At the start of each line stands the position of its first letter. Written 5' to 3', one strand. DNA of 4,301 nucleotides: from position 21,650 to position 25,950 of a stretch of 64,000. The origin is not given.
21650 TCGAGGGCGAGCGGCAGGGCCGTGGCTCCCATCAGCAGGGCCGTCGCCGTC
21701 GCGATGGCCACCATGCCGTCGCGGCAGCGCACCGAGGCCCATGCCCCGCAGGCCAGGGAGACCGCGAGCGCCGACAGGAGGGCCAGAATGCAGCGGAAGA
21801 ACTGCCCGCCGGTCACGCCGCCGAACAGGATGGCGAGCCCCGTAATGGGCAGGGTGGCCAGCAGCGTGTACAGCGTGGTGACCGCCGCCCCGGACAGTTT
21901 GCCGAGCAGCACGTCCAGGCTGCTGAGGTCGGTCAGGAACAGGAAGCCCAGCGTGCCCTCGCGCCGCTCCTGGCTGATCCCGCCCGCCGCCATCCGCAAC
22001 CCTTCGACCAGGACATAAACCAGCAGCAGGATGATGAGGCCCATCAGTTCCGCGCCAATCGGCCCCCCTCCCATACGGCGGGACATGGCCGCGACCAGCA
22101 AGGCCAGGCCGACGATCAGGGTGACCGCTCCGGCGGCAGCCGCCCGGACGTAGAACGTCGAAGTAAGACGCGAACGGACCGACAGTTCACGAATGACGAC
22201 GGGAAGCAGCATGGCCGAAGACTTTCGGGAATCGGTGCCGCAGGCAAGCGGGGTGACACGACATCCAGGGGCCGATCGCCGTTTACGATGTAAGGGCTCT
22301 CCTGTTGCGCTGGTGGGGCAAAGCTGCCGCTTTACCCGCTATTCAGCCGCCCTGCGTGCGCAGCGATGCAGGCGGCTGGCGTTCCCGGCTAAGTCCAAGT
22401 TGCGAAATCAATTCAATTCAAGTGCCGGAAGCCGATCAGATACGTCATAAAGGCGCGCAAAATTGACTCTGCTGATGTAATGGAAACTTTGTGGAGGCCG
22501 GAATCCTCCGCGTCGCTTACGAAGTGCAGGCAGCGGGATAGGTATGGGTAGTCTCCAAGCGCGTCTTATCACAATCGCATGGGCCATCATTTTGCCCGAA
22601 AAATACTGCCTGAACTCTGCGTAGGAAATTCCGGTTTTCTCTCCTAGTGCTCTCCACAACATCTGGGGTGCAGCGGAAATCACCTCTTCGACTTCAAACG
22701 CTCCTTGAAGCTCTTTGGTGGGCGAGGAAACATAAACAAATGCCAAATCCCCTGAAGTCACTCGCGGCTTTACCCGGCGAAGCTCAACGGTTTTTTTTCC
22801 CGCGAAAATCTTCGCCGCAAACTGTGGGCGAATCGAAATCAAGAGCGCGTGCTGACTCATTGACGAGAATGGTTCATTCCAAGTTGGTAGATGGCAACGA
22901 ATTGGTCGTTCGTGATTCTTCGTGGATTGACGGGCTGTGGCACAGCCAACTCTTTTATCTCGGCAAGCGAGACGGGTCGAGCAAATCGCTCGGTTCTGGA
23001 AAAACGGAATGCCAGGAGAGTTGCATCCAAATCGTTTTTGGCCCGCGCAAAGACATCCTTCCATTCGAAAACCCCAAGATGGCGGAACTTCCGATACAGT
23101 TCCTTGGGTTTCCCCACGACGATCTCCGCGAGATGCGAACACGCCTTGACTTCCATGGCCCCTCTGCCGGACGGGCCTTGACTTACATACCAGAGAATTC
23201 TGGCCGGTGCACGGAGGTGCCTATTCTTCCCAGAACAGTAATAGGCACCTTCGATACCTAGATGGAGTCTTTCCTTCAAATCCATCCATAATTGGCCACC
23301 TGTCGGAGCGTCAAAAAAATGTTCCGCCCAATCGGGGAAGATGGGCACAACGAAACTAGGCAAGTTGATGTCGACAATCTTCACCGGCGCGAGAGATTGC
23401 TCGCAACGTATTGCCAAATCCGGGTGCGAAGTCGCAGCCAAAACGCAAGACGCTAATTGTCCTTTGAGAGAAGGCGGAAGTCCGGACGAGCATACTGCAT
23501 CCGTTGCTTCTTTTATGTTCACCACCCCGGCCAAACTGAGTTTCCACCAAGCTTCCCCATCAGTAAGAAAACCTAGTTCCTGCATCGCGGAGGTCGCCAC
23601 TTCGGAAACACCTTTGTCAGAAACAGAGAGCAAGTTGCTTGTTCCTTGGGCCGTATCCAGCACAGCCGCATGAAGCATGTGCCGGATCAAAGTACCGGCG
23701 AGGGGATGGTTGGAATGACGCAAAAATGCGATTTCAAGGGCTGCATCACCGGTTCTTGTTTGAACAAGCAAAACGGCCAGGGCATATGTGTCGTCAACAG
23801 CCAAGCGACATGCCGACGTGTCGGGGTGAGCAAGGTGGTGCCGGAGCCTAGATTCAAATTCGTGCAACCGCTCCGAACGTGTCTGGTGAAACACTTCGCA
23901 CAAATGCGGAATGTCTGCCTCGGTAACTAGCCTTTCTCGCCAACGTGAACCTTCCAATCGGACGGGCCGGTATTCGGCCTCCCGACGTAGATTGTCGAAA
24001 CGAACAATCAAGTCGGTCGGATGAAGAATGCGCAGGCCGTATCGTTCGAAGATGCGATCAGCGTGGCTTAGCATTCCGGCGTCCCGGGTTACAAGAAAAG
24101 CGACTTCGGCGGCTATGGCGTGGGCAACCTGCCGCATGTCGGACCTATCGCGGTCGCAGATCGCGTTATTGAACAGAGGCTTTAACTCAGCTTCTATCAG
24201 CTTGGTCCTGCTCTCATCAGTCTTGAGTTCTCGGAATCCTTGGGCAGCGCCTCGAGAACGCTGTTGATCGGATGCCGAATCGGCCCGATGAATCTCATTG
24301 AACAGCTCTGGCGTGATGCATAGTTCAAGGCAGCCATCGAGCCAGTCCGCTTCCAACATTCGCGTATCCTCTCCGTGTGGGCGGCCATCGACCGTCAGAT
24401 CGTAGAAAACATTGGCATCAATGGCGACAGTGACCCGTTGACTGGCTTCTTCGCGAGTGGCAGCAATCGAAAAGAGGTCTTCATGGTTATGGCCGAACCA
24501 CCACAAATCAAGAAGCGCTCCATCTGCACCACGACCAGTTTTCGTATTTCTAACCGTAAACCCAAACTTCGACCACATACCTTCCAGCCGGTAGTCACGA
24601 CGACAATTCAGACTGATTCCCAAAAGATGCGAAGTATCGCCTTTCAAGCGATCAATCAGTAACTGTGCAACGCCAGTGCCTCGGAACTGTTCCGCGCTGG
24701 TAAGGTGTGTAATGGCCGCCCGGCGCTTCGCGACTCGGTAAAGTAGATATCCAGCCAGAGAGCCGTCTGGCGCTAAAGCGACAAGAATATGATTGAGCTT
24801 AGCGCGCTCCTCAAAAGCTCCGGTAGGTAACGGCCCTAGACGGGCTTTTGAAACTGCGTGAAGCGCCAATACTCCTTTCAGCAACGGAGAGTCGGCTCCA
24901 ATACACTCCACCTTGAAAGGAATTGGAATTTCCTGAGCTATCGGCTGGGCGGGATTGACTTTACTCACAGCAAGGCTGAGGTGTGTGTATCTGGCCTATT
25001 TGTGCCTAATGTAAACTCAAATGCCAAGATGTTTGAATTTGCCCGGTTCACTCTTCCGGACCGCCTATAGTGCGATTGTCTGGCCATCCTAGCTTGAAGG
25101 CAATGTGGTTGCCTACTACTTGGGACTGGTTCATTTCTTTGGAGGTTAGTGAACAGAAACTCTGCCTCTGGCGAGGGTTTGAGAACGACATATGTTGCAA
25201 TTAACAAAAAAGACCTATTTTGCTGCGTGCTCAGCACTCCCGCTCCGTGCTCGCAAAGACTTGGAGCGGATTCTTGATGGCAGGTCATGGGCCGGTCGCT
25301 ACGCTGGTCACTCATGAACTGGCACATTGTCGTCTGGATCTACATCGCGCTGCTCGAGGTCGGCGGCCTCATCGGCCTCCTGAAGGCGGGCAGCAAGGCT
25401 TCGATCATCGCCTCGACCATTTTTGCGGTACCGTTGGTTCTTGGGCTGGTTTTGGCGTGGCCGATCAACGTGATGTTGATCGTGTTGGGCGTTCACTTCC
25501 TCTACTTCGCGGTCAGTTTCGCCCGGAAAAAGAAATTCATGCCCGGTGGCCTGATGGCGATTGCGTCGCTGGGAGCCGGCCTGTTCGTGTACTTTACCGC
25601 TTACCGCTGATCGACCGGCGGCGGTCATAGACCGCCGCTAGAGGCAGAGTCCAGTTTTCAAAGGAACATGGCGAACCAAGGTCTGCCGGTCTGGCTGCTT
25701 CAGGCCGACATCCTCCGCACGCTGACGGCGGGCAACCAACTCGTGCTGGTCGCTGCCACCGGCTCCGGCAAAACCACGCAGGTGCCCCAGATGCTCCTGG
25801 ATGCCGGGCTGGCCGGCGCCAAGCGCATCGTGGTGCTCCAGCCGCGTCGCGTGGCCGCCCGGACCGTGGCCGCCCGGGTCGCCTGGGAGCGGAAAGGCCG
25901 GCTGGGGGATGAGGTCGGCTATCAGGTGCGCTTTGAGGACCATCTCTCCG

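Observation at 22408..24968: GNAT-PIN-GNAT-like-ASCH fusion coupled to a stand-alone ASCH protein: candidate RNA-acetylation-linked toxin/immunity module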

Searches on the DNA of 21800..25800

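Call 107: search_rna_families(source=window, start=21800, end=25800, threshold=evalue, max_evalue=1)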
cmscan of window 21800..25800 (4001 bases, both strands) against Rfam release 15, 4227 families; matches with E-value up to 1: 0.
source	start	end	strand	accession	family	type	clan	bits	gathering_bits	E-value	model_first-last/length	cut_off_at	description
